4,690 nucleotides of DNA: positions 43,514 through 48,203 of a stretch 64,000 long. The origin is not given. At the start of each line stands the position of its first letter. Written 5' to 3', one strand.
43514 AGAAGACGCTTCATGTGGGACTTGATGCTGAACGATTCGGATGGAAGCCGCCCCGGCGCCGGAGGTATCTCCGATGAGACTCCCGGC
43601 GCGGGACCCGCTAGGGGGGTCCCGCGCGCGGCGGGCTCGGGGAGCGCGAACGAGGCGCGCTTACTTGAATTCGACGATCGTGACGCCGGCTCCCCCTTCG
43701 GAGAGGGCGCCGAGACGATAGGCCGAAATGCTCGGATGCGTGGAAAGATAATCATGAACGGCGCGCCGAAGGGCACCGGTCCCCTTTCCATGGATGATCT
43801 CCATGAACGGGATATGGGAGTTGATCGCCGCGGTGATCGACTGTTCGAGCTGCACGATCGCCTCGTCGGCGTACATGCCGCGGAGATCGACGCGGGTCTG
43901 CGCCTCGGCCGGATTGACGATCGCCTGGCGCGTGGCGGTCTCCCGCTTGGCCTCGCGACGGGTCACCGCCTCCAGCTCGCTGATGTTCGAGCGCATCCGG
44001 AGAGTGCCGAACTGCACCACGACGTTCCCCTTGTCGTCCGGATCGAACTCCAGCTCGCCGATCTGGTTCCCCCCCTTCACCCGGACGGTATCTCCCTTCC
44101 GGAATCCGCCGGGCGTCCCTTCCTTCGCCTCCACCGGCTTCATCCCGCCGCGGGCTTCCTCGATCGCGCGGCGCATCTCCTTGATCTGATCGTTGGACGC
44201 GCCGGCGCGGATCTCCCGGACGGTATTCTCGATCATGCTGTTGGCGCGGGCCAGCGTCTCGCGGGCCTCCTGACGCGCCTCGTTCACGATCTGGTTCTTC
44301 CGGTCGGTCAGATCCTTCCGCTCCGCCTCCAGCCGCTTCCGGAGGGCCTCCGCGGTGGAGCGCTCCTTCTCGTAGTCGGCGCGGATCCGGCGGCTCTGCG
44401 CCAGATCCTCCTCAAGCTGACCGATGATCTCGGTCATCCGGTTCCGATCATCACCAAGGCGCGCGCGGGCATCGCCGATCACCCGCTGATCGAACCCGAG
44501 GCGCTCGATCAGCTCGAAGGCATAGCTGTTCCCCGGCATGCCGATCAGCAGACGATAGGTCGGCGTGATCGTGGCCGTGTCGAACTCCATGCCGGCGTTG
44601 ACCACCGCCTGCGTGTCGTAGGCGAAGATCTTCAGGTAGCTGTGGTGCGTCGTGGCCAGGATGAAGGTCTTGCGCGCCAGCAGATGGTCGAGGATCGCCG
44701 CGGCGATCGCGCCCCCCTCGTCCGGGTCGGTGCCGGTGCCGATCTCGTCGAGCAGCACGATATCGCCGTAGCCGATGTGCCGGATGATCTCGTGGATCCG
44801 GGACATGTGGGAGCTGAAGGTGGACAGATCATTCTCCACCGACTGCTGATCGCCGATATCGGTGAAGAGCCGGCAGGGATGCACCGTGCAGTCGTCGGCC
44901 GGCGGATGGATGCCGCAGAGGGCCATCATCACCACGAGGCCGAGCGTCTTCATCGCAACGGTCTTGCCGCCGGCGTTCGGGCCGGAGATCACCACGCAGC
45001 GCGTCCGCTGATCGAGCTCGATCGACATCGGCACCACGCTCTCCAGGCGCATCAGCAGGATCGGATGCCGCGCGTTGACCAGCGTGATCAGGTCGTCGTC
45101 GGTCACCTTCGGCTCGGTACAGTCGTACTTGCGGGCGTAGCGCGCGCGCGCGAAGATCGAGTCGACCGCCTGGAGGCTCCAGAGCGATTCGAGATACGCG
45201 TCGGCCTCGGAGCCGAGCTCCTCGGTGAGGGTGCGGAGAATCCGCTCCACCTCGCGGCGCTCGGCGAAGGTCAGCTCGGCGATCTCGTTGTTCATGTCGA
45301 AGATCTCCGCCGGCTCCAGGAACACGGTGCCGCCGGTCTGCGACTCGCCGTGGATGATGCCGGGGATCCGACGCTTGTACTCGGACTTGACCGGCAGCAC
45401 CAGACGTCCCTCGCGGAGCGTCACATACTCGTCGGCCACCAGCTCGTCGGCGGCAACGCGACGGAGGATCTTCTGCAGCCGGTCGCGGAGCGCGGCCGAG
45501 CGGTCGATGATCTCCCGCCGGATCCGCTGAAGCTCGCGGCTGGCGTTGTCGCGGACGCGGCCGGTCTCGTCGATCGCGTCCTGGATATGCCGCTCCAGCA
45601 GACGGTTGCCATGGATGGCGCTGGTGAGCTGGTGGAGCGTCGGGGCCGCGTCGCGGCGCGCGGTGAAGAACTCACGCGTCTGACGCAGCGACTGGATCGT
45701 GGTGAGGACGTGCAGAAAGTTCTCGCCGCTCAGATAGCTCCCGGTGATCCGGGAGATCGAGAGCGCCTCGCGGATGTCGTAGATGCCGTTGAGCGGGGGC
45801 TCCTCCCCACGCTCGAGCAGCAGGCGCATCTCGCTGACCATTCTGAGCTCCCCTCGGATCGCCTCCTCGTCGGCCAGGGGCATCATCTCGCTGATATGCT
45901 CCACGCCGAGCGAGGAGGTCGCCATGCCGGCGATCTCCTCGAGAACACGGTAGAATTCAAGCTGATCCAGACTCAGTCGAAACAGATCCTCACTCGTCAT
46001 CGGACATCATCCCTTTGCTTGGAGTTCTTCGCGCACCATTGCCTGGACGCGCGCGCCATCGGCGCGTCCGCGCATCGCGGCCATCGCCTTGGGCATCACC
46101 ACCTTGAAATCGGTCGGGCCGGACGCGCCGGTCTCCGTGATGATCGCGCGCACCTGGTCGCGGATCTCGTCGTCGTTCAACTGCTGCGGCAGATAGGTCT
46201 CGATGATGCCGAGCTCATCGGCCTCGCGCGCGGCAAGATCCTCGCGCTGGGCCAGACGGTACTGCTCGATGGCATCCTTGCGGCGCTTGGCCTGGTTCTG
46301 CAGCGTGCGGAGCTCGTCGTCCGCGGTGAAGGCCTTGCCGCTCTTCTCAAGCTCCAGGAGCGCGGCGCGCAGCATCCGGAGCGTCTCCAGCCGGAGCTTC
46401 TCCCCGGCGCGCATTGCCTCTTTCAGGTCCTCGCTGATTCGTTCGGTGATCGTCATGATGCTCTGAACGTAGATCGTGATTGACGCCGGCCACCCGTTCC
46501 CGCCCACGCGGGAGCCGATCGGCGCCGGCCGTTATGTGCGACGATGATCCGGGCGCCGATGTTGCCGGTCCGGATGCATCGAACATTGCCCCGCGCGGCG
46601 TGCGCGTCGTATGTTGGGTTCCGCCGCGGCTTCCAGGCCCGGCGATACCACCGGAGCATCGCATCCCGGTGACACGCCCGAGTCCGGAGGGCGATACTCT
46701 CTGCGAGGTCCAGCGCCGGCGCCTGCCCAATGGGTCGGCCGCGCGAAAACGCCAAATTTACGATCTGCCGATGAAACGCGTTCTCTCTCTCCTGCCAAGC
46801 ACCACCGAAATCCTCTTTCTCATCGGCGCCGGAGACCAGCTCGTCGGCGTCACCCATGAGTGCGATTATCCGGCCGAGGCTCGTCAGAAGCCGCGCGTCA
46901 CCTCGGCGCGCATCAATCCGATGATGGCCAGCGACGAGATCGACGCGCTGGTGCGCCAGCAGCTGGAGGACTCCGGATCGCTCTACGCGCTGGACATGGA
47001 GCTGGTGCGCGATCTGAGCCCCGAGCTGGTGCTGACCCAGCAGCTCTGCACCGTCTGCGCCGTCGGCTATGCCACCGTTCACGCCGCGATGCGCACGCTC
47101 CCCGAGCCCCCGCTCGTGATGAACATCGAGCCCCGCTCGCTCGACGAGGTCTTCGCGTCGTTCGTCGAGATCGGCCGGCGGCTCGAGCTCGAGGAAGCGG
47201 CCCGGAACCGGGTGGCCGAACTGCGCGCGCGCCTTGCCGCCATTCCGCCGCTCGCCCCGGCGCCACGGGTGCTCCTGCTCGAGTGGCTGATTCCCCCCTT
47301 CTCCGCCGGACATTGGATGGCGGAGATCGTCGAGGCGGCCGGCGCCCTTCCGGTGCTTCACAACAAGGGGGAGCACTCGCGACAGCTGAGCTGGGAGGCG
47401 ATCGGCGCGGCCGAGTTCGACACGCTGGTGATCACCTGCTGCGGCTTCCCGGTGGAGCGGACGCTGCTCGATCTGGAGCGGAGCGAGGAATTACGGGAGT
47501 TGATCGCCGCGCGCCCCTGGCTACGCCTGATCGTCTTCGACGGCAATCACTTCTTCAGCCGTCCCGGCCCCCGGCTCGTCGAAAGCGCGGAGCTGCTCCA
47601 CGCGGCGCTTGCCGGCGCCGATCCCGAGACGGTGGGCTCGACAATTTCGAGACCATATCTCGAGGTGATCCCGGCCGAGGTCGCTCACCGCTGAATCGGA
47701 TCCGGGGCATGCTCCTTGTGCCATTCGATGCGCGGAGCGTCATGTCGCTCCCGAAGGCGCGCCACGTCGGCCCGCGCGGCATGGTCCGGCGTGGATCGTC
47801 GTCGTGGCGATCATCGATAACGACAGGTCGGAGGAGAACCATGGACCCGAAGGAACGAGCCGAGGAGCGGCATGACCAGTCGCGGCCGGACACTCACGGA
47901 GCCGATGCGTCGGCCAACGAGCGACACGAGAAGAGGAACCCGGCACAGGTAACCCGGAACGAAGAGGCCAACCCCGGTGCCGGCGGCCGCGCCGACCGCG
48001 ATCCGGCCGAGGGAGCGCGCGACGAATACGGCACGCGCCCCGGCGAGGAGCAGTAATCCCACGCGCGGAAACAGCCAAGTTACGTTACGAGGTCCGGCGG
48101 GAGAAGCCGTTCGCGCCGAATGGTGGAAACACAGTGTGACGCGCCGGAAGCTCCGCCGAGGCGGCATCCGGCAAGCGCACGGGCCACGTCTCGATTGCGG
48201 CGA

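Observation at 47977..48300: Module boundaries marked by a conserved 73-bp repeat, a shared strong hairpin terminator and a transposase-like fragment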

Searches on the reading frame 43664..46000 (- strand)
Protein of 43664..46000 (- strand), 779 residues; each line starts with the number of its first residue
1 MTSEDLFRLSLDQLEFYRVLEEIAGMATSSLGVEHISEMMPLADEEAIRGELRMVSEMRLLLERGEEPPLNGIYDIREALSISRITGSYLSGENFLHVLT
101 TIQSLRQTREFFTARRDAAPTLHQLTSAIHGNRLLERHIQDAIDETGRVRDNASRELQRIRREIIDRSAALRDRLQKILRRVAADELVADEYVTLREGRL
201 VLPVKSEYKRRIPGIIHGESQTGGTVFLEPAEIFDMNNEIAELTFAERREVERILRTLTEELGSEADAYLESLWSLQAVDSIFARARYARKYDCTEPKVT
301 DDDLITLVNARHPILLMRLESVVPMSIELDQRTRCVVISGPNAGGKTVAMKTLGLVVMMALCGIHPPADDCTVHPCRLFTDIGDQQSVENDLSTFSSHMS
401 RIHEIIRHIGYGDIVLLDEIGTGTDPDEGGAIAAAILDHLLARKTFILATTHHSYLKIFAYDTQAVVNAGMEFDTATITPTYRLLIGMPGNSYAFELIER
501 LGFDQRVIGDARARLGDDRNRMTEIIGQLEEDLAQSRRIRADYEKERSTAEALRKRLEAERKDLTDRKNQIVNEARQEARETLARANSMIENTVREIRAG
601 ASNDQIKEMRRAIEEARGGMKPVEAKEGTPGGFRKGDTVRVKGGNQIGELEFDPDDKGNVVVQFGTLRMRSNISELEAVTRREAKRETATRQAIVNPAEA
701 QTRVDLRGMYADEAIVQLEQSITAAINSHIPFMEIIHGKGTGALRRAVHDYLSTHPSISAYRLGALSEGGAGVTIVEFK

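Call 59: find_homologous_proteins(query=window:43664-46000:-, max_evalue=1e-100)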
Query window:43664-46000:- (779 aa): 5507 proteins with E <= 1e-100 among 8000 candidates; the best 120 are listed.
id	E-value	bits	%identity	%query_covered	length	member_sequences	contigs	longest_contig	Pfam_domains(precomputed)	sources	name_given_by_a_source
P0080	0.0e+0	1700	100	100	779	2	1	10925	PF20297.5,PF00488.28,PF01713.28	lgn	-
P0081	0.0e+0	1476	84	100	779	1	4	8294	PF20297.5,PF00488.28,PF01713.28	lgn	-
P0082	0.0e+0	1287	73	100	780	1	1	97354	PF20297.5,PF00488.28,PF01713.28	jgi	jgi:DNA mismatch repair protein MutS2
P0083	0.0e+0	1280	73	100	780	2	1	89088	PF20297.5,PF00488.28,PF01713.28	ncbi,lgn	-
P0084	0.0e+0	1275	72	100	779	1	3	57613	PF20297.5,PF00488.28,PF01713.28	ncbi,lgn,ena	-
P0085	0.0e+0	1265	72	100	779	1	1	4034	PF20297.5,PF00488.28,PF01713.28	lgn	-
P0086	0.0e+0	1262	72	100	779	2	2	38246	PF20297.5,PF00488.28,PF01713.28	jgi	jgi:DNA mismatch repair protein MutS2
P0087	0.0e+0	1255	72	100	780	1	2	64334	PF00488.28,PF01713.28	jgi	jgi:DNA mismatch repair protein MutS2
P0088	0.0e+0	1254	72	100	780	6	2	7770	PF00488.28,PF01713.28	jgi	jgi:DNA mismatch repair protein MutS2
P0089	0.0e+0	1250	72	100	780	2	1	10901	PF20297.5,PF00488.28,PF01713.28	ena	-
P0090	0.0e+0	1243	71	100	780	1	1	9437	PF00488.28,PF01713.28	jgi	jgi:DNA mismatch repair protein MutS2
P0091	0.0e+0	1241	72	100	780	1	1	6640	PF20297.5,PF00488.28,PF01713.28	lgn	-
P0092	0.0e+0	1235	71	100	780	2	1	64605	PF20297.5,PF00488.28,PF01713.28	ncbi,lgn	-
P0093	0.0e+0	1225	70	100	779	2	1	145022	PF20297.5,PF00488.28,PF01713.28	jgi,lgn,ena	-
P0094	0.0e+0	1219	70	100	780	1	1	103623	PF20297.5,PF00488.28,PF01713.28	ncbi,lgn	-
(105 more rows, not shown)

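Call 60: find_encoding_contigs(protein=P0081, flank=10000, max_places=4)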
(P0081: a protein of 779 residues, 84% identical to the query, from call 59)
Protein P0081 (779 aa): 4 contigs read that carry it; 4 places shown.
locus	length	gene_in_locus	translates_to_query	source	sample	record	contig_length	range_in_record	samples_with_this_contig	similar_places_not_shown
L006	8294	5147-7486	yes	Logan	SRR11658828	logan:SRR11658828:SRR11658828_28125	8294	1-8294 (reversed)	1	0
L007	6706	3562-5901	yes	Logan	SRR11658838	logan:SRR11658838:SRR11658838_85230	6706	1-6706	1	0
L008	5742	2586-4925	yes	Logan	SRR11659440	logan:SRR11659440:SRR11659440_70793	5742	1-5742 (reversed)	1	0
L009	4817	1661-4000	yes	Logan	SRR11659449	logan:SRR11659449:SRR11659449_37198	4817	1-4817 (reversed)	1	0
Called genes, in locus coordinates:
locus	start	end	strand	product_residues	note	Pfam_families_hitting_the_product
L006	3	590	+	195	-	?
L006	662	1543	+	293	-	PF00231:ATP-synt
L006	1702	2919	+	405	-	PF07690:MFS_1, PF12832:MFS_1_like, PF13347:MFS_2, PF00083:Sugar_tr, PF05977:MFS_3 (weak), PF07690:MFS_1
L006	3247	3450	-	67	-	-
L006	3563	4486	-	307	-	PF01497:Peripla_BP_2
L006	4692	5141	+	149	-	PF09424:YqeY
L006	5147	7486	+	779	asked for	PF00488:MutS_V, PF20297:MSSS, PF01713:Smr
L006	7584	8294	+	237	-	?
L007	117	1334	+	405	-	PF07690:MFS_1, PF12832:MFS_1_like, PF13347:MFS_2, PF00083:Sugar_tr, PF05977:MFS_3 (weak), PF07690:MFS_1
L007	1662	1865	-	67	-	-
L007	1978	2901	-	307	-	PF01497:Peripla_BP_2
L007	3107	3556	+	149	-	PF09424:YqeY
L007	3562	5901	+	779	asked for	PF00488:MutS_V, PF20297:MSSS, PF01713:Smr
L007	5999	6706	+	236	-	?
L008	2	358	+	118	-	?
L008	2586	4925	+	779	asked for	PF00488:MutS_V, PF20297:MSSS, PF01713:Smr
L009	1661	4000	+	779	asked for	PF00488:MutS_V, PF20297:MSSS, PF01713:Smr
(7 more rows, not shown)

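Call 61: find_encoding_contigs(protein=P0083, flank=10000, max_places=2)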
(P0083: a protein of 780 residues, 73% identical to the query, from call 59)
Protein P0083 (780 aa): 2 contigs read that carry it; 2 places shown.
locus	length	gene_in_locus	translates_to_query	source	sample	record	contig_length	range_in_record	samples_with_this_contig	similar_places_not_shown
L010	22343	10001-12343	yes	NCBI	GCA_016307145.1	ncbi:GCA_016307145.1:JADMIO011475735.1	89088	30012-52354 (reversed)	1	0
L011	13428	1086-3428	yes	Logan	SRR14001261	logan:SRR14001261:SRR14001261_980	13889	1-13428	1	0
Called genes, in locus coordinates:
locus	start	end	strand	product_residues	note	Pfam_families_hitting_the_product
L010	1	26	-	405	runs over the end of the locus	PF01520:Amidase_3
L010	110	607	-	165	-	PF04461:YajQ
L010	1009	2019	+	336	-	-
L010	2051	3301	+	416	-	PF04107:GCS2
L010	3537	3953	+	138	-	PF00226:DnaJ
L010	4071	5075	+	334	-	PF12127:FloA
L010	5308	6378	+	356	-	PF00483:NTP_transferase, PF12804:NTP_transf_3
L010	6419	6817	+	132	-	PF05635:23S_rRNA_IVP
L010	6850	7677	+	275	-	PF00977:His_biosynth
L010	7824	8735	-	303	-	PF01497:Peripla_BP_2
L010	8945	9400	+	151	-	PF09424:YqeY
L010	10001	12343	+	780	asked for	PF00488:MutS_V, PF20297:MSSS, PF01713:Smr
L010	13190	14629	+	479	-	PF00289:Biotin_carb_N, PF02786:CPSase_L_D2, PF07478:Dala_Dala_lig_C, PF02785:Biotin_carb_C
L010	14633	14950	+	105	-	-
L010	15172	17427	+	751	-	PF18072:FGAR-AT_linker, PF00586:AIRS, PF02769:AIRS_C, PF00586:AIRS, PF02769:AIRS_C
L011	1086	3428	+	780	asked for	PF00488:MutS_V, PF20297:MSSS, PF01713:Smr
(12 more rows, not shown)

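Call 62: find_encoding_contigs(protein=P0084, flank=10000, max_places=2)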
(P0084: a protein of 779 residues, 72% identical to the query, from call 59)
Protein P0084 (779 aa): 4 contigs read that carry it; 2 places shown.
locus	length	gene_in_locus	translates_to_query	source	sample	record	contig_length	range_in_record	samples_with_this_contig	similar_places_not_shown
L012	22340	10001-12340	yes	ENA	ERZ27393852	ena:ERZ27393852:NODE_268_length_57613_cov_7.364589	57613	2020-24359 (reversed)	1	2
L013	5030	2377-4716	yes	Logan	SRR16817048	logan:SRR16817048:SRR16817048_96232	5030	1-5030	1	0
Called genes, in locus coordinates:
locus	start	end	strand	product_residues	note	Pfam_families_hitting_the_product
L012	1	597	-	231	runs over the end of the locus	PF00072:Response_reg, PF00486:Trans_reg_C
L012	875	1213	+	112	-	PF09527:ATPase_gene1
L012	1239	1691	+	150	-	-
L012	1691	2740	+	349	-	PF00119:ATP-synt_A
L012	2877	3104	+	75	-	PF00137:ATP-synt_C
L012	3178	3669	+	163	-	PF00430:ATP-synt_B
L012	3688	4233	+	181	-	PF00213:OSCP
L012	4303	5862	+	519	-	PF02874:ATP-synt_ab_N, PF00006:ATP-synt_ab, PF00306:ATP-synt_ab_C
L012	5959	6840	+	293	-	PF00231:ATP-synt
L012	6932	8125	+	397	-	PF07690:MFS_1, PF12832:MFS_1_like, PF13347:MFS_2, PF00083:Sugar_tr, PF05977:MFS_3, PF07690:MFS_1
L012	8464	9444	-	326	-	PF01497:Peripla_BP_2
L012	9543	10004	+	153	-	PF09424:YqeY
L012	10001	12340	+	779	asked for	PF00488:MutS_V, PF20297:MSSS (weak), PF01713:Smr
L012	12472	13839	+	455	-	PF00289:Biotin_carb_N, PF02786:CPSase_L_D2, PF02222:ATP-grasp, PF07478:Dala_Dala_lig_C, PF02785:Biotin_carb_C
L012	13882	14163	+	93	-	-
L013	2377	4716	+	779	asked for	PF00488:MutS_V, PF20297:MSSS (weak), PF01713:Smr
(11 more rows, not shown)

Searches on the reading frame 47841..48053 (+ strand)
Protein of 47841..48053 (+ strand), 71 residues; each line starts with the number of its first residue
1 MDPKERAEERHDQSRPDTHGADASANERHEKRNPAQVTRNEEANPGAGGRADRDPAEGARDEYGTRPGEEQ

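Call 10: search_protein_families(library=pfam, proteins=[window:47841-48053:+], max_evalue=1)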
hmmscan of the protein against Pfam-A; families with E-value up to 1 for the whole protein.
window:47841-48053:+ (71 aa): 0 families

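Call 11: search_protein_families(library=ncbifam, proteins=[window:47841-48053:+], max_evalue=1)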
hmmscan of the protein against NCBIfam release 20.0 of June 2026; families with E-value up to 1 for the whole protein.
window:47841-48053:+ (71 aa): 0 families
